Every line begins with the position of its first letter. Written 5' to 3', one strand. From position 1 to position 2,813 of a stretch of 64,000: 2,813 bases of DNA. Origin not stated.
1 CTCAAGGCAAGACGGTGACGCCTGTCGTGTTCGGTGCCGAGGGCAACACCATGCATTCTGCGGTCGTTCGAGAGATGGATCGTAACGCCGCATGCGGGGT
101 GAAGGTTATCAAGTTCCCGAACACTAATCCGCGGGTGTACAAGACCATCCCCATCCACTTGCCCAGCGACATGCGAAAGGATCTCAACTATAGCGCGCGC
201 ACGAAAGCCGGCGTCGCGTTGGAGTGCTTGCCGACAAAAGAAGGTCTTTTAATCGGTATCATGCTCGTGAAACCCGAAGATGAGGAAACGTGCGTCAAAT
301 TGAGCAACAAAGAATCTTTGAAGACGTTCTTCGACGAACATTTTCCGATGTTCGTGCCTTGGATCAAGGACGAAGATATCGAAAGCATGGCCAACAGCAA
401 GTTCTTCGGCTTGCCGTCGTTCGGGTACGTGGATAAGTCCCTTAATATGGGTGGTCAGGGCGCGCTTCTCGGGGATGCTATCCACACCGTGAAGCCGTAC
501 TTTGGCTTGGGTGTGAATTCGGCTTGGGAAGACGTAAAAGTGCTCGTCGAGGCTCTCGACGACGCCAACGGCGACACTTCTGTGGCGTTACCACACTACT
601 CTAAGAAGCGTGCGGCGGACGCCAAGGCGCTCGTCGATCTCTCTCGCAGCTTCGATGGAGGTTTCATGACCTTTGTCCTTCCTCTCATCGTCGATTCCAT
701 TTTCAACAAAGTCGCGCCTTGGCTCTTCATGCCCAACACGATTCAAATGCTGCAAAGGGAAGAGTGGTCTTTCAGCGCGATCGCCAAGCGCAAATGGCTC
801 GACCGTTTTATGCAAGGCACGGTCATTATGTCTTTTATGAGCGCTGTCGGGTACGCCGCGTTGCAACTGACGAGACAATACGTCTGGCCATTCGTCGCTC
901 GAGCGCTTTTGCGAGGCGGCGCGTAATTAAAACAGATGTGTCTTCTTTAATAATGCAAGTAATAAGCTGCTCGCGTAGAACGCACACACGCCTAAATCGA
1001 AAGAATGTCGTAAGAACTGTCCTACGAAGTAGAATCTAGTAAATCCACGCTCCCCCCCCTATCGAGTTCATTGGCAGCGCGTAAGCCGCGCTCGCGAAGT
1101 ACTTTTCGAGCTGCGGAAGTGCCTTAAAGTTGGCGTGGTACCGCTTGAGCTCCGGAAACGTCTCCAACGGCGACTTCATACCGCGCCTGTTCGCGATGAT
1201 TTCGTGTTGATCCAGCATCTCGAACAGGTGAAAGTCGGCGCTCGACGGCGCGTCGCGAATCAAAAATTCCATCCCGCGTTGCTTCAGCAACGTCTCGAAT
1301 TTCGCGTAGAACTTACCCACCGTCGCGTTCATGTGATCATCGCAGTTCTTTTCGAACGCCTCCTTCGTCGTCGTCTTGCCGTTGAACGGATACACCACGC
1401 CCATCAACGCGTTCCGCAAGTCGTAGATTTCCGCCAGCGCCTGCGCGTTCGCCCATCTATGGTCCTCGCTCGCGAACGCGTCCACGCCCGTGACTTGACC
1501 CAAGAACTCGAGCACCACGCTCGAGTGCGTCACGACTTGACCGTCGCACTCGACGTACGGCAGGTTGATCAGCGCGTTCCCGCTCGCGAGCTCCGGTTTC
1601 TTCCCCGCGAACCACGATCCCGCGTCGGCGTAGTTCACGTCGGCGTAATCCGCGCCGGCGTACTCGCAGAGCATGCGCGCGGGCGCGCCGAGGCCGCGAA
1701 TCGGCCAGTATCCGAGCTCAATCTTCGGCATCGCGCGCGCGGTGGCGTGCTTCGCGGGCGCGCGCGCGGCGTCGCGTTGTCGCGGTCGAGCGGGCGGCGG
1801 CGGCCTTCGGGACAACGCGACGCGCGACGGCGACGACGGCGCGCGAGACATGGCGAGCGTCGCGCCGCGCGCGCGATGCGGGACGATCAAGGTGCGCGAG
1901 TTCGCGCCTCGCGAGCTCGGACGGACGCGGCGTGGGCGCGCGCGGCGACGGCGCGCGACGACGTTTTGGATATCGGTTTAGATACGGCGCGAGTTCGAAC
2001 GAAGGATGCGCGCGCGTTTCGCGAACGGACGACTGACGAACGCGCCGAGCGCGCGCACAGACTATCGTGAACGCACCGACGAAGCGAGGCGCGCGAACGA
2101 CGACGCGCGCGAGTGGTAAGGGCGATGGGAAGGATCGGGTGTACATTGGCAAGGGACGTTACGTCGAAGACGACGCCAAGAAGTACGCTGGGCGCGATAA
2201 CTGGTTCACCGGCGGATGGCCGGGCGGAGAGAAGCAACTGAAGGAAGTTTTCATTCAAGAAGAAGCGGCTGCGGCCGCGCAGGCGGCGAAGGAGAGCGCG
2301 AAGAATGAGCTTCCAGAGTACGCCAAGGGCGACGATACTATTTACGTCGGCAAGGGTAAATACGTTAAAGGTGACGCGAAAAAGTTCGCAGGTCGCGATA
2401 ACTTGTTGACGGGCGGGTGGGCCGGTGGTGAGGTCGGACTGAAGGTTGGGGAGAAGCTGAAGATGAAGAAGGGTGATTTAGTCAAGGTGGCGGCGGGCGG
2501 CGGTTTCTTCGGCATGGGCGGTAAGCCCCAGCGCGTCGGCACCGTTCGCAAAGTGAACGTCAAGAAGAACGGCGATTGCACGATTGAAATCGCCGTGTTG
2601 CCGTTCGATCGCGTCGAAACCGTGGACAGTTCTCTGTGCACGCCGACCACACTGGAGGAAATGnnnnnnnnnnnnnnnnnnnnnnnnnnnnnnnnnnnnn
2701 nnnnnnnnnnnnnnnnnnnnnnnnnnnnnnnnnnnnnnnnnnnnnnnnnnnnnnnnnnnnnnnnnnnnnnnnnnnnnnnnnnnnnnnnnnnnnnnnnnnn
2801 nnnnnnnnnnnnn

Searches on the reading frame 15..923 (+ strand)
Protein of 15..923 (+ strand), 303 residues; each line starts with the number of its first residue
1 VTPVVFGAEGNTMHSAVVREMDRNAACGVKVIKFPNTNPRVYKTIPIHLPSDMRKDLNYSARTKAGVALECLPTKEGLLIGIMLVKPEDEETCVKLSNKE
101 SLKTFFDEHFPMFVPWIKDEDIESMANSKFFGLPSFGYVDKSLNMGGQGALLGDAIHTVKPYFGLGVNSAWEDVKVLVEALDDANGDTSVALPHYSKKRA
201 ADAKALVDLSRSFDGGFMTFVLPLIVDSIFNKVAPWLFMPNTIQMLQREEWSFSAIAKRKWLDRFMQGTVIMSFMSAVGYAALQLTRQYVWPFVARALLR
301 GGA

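Call 42: search_protein_families(library=pfam, proteins=[window:15-923:+], max_evalue=0.00001)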
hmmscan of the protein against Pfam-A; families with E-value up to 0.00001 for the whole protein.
window:15-923:+ (303 aa): 1 family
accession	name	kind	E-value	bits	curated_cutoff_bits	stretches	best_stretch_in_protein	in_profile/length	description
PF01494.25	FAD_binding_3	-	7.1e-06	25.9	22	1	151-209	288-348/349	FAD binding domain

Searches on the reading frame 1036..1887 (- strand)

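Call 42: search_protein_families(library=pfam, proteins=[window:1036-1887:-], max_evalue=0.00001)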
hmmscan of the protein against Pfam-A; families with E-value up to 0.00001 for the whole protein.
window:1036-1887:- (283 aa): 3 families
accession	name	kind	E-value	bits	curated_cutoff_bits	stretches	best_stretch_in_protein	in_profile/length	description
PF14497.11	GST_C_3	-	1e-17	64.7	21.6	1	156-266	2-103/104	Glutathione S-transferase, C-terminal domain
PF00043.30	GST_C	-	1.9e-07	31.7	20.7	1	177-258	18-93/93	Glutathione S-transferase, C-terminal domain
PF02798.26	GST_N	-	4.4e-06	27.4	20.9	0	58-129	3-74/76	Glutathione S-transferase, N-terminal domain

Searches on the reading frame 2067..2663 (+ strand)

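Call 22: search_protein_families(library=pfam, proteins=[window:2067-2663:+], max_evalue=1)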
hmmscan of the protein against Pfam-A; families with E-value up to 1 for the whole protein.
window:2067-2663:+ (199 aa): 1 family
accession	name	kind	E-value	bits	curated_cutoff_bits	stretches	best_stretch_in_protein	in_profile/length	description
PF02952.23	Fucose_iso_C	-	0.01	16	29.3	1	6-52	48-95/143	L-fucose isomerase, C-terminal domain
